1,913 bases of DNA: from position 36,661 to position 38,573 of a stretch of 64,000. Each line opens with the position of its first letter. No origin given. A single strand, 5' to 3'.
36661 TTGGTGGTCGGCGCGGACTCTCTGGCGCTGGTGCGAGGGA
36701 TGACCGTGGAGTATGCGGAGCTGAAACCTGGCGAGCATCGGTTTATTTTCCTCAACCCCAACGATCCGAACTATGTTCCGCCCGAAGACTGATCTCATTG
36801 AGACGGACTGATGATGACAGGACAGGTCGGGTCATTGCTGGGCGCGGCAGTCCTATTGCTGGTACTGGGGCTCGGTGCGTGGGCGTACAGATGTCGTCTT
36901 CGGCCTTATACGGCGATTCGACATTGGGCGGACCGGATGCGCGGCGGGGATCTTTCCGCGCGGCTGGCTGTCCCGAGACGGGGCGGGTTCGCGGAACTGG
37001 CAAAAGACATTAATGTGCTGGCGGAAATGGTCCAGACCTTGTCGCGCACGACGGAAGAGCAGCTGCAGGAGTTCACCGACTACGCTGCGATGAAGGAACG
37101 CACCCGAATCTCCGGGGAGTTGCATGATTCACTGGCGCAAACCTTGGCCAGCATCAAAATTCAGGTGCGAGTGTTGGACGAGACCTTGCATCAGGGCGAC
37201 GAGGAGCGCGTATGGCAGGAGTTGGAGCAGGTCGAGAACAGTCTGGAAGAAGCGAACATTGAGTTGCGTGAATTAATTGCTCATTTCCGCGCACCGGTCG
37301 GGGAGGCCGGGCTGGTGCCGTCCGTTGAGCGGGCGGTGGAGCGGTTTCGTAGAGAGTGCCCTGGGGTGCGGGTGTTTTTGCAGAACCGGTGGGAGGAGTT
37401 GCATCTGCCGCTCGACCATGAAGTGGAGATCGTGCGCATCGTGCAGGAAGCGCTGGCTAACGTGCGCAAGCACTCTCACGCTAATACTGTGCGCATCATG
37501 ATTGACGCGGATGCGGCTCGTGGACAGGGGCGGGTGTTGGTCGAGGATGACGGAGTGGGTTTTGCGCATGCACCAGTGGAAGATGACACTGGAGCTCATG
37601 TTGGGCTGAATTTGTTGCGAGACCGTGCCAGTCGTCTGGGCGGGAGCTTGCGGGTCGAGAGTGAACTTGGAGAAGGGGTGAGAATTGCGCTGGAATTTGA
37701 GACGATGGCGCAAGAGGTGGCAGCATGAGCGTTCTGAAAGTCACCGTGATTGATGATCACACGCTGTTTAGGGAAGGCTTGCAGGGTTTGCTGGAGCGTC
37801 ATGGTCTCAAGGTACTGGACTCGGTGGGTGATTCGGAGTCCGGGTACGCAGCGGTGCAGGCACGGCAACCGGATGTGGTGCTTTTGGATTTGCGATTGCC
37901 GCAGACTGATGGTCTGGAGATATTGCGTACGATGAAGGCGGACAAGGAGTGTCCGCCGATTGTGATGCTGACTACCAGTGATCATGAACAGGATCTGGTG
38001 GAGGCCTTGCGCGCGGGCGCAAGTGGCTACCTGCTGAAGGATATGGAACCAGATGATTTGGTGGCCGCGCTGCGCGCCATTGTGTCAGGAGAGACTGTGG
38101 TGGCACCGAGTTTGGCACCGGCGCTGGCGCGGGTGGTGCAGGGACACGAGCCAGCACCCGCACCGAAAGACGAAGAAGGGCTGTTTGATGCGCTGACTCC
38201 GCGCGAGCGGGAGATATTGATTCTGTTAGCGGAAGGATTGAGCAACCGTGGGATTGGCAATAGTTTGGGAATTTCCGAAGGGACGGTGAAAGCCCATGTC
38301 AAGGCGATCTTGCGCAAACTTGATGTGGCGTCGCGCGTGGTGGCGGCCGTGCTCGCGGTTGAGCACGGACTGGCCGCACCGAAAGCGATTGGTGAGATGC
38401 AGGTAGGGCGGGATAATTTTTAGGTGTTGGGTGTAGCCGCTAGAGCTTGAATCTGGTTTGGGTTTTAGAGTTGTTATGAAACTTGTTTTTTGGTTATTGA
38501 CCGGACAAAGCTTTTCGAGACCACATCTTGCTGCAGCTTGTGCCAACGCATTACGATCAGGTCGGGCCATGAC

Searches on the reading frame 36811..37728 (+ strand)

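Call 9: search_protein_families(library=pfam, proteins=[window:36811-37728:+], max_evalue=0.00001)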
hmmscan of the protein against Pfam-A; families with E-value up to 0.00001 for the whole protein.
window:36811-37728:+ (305 aa): 2 families
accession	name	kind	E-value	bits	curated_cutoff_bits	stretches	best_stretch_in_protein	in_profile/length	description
PF07730.19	HisKA_3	-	1.1e-15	58.4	24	1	96-162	1-65/68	Histidine kinase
PF02518.31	HATPase_c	-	4.4e-12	46.9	26.4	1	204-296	3-107/111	Histidine kinase-, DNA gyrase B-, and HSP90-like ATPase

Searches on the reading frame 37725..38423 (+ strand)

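Call 9: search_protein_families(library=pfam, proteins=[window:37725-38423:+], max_evalue=0.00001)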
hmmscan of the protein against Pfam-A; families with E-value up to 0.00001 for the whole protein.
window:37725-38423:+ (232 aa): 4 families
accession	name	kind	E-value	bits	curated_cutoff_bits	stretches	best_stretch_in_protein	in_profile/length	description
PF00072.30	Response_reg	-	8.1e-29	100.5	30.2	1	6-117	1-111/111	Response regulator receiver domain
PF00196.25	GerE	-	7.8e-20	70.7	23.5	1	156-211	2-57/57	Bacterial regulatory proteins, luxR family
PF08281.18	Sigma70_r4_2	-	1.2e-08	34.9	25.7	1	154-199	8-54/54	Sigma-70, region 4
PF04545.22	Sigma70_r4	-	1.3e-07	31.5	24.1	1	154-199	2-48/50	Sigma-70, region 4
